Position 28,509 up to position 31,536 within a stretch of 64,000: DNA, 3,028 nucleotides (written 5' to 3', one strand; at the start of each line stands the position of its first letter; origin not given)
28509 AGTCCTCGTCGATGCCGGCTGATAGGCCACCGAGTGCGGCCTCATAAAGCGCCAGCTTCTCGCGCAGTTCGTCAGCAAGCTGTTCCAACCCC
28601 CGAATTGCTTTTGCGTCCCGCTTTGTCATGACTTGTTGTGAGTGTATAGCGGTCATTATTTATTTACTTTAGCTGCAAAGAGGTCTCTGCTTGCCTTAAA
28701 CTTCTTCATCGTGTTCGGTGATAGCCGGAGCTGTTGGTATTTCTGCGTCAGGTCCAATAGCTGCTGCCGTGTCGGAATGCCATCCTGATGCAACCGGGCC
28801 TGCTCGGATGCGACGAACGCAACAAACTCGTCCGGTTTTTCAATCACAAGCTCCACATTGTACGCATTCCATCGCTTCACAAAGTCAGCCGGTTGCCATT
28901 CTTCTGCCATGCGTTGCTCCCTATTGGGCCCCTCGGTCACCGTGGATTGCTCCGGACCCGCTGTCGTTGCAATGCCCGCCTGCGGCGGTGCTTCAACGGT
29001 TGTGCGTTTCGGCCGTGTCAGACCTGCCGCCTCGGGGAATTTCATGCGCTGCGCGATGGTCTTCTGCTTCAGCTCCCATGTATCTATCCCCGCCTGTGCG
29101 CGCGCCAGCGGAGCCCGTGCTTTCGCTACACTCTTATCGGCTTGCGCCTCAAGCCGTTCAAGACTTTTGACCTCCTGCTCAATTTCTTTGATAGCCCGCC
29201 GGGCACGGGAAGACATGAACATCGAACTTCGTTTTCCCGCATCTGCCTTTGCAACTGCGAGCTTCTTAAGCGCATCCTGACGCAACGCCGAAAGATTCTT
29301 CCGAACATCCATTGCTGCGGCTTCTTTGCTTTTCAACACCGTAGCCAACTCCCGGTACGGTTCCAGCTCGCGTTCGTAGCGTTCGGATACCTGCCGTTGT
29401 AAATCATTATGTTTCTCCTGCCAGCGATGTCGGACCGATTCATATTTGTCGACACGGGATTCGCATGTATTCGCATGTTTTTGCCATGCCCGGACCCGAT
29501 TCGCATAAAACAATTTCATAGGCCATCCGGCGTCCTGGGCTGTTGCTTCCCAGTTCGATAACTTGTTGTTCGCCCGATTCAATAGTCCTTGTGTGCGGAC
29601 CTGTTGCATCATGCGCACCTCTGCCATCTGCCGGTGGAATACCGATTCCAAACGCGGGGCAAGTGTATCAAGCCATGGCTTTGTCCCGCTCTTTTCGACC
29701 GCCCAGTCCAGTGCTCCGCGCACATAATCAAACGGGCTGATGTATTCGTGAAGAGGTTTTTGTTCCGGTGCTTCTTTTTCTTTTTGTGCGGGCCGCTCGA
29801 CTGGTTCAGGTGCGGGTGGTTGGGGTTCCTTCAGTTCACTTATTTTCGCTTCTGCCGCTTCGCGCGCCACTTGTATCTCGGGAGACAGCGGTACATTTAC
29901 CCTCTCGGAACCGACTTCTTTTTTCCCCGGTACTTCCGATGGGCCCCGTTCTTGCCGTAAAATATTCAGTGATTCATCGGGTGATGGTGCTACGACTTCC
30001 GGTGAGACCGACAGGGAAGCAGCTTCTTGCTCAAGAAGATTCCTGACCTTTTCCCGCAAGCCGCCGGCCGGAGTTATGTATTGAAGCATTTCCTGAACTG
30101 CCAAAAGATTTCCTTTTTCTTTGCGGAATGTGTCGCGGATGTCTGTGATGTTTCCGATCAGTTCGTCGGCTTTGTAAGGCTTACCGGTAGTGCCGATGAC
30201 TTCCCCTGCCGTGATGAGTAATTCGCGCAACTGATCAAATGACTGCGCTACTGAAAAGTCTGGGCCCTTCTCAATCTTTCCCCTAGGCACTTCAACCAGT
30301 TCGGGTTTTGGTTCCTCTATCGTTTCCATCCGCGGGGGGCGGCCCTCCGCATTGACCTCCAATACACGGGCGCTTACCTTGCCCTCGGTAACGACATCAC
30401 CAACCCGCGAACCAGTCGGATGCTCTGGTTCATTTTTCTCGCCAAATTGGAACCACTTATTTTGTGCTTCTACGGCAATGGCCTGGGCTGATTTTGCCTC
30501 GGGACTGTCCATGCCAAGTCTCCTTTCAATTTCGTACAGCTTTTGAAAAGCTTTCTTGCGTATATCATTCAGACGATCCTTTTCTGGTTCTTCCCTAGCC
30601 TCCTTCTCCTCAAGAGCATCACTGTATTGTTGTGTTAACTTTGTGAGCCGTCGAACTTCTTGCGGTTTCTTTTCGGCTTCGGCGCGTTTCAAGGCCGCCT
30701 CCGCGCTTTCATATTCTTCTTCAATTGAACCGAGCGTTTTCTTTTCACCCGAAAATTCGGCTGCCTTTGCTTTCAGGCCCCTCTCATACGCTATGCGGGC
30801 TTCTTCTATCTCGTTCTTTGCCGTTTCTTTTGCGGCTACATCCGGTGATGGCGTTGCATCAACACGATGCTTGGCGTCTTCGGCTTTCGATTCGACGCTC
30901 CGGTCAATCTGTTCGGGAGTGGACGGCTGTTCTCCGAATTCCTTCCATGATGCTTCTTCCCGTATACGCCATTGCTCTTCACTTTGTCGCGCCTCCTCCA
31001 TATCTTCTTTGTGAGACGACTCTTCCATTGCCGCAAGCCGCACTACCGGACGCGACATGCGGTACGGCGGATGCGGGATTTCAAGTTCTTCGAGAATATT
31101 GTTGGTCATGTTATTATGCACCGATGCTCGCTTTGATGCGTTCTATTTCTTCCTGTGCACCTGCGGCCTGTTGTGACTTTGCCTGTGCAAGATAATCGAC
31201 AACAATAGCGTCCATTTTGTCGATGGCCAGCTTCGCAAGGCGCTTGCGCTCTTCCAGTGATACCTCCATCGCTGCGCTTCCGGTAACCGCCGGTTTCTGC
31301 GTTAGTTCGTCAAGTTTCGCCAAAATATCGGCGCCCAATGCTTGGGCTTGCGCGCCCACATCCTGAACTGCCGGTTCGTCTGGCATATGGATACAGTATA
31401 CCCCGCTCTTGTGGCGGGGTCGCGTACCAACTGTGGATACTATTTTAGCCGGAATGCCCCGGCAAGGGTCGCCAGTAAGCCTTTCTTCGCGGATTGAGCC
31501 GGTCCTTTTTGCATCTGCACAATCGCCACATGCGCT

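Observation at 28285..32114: Four-gene operon of charged coiled-coil proteins of unknown function, including an 821-aa protein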

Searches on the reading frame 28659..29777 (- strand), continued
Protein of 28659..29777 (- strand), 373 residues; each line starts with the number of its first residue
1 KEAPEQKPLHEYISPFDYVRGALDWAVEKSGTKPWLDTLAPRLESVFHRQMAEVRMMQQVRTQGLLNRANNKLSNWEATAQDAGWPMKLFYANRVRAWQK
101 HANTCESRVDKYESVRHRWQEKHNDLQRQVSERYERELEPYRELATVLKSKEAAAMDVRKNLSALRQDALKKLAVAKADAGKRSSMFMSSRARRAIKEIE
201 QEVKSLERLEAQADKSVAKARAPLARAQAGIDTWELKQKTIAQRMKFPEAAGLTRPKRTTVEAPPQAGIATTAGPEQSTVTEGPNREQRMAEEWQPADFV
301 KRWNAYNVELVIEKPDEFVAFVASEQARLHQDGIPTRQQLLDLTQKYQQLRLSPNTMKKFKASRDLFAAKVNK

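Call 75: find_related_loci(query=A5, collection=genome_contigs, flank=8000)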
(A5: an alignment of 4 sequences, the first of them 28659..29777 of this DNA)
Query A5 (373 aa) in genome_contigs; peptide patterns used: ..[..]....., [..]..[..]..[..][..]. (x = any residue, [..] = any of these).
90 stretches matched a pattern; 3 encode a relative of the query (tblastn E <= 1e-3); 3 distinct loci.
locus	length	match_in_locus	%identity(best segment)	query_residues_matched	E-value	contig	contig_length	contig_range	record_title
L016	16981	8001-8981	35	16-347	3e-51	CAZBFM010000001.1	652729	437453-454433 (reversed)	MAG TPA_asm: uncultured Candidatus Saccharibacteria bacterium isolate SRP170004_co1_40 genome assembly, contig: NODE_7_l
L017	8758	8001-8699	38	17-253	1e-37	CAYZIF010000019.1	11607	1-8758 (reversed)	MAG TPA_asm: uncultured Candidatus Saccharibacteria bacterium isolate ERP113451_co1_213 genome assembly, contig: NODE_67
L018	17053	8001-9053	37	17-373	3e-62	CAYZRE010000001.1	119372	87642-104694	MAG TPA_asm: uncultured Candidatus Saccharibacteria bacterium isolate SRP136066_co1_227 genome assembly, contig: NODE_75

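Call 87: search_dna_similar(query=window:28659-29777:-, collection=phages, mode=protein, max_evalue=0.001, max_rows=5)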
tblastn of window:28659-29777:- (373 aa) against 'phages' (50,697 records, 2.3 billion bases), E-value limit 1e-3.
No match.

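Call 88: search_dna_similar(query=window:28659-29777:-, collection=plasmids, mode=protein, max_evalue=0.001, max_rows=5)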
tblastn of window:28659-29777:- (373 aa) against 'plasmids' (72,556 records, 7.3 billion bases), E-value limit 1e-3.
No match.

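Call 95: find_related_loci(query=A5, collection=metagenome_contigs, flank=7000)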
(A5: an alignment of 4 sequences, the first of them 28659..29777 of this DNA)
Query A5 (373 aa) in metagenome_contigs; peptide patterns used: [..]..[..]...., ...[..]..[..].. (x = any residue, [..] = any of these).
249 stretches matched a pattern; 4 encode a relative of the query (tblastn E <= 1e-3); 4 distinct loci.
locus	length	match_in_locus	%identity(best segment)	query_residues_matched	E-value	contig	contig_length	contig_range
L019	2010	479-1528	36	19-373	8e-57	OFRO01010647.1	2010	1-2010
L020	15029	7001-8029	33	24-373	2e-48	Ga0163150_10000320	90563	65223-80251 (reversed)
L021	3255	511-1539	33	24-373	2e-48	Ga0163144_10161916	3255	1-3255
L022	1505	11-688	36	121-351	2e-26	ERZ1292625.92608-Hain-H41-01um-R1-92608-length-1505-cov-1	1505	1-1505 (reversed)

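Call 108: list_cluster_members(proteins=[P0015, P0016, P0017, P0020, P0021, P0023, P0025, P0026, P0028, P0032])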
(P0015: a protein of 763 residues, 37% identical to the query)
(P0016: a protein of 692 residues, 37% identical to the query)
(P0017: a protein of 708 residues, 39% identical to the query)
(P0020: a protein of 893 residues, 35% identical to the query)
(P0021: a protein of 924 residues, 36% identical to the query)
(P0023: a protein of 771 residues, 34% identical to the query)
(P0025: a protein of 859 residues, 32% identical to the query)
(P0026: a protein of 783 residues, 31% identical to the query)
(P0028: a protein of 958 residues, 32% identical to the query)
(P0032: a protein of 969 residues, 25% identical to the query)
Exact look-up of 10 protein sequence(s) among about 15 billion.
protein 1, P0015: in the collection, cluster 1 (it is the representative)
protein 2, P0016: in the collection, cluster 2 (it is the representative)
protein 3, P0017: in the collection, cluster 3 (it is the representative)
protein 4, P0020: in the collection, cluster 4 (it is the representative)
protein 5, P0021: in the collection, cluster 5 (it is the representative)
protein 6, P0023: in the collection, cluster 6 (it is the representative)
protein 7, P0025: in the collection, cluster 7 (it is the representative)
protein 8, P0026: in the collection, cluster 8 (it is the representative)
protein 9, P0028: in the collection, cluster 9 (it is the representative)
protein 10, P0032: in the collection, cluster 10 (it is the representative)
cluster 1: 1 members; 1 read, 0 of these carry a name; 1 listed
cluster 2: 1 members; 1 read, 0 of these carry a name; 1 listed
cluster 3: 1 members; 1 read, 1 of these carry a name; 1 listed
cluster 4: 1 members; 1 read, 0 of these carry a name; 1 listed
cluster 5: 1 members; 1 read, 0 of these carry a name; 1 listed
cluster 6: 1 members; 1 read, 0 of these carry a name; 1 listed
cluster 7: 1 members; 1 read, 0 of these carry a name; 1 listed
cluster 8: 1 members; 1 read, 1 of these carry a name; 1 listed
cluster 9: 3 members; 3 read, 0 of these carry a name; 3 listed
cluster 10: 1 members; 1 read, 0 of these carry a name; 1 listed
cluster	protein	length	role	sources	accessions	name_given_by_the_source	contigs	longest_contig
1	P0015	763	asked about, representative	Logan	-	-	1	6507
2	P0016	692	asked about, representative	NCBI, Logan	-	-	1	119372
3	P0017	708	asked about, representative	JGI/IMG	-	hypothetical protein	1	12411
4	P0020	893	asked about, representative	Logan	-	-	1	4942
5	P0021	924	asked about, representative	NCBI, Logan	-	-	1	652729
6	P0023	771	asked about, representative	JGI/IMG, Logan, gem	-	-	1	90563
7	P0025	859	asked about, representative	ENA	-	-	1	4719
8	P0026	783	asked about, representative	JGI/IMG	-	hypothetical protein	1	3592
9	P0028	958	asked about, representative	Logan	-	-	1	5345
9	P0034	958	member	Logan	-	-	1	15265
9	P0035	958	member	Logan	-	-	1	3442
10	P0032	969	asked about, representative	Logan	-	-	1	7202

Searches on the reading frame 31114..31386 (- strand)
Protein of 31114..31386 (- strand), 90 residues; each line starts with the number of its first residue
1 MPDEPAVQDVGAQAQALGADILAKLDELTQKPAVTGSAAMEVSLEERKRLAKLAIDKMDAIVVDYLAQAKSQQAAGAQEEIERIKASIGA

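Call 3: search_protein_families(library=pfam, proteins=[window:31114-31386:-], max_evalue=0.1)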
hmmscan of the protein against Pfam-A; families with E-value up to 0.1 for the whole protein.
window:31114-31386:- (90 aa): 2 families
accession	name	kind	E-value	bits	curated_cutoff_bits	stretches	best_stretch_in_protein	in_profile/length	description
PF03796.21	DnaB_C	-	0.025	14.4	27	1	27-87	98-160/255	DnaB-like helicase C terminal domain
PF00478.31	IMPDH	-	0.045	13.2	25.6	1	34-86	93-141/345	IMP dehydrogenase / GMP reductase domain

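Call 4: search_protein_families(library=ncbifam, proteins=[window:31114-31386:-], max_evalue=0.1)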
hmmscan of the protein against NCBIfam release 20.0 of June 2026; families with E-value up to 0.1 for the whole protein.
window:31114-31386:- (90 aa): 0 families

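Call 5: search_protein_families(library=phrogs, proteins=[window:31114-31386:-], max_evalue=0.1)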
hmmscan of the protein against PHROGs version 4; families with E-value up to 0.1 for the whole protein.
window:31114-31386:- (90 aa): 1 family
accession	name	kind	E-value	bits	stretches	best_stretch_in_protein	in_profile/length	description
phrog_10071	-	transcription regulation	0.033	14.8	1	22-73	95-146/196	transcriptional regulator WhiB-like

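Call 53: search_protein_families(library=padloc, proteins=[window:31114-31386:-], max_evalue=0.05)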
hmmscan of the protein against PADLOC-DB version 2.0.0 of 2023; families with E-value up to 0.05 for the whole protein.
window:31114-31386:- (90 aa): 0 families

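Call 83: search_solved_structures(query=A8, max_evalue=1)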
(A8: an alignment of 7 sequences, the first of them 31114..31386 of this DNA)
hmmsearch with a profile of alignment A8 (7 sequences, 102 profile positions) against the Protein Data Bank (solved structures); distinct sequences matched with E-value up to 1: 3.
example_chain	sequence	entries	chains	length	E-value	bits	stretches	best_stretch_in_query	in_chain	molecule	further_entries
2qag_C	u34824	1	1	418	0.04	17.5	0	46-94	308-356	Septin-7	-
7m6j_C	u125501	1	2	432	0.045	17.3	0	46-94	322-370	Septin-7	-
3gtz_A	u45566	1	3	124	0.82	13.3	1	9-51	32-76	Putative translation initiation inhibitor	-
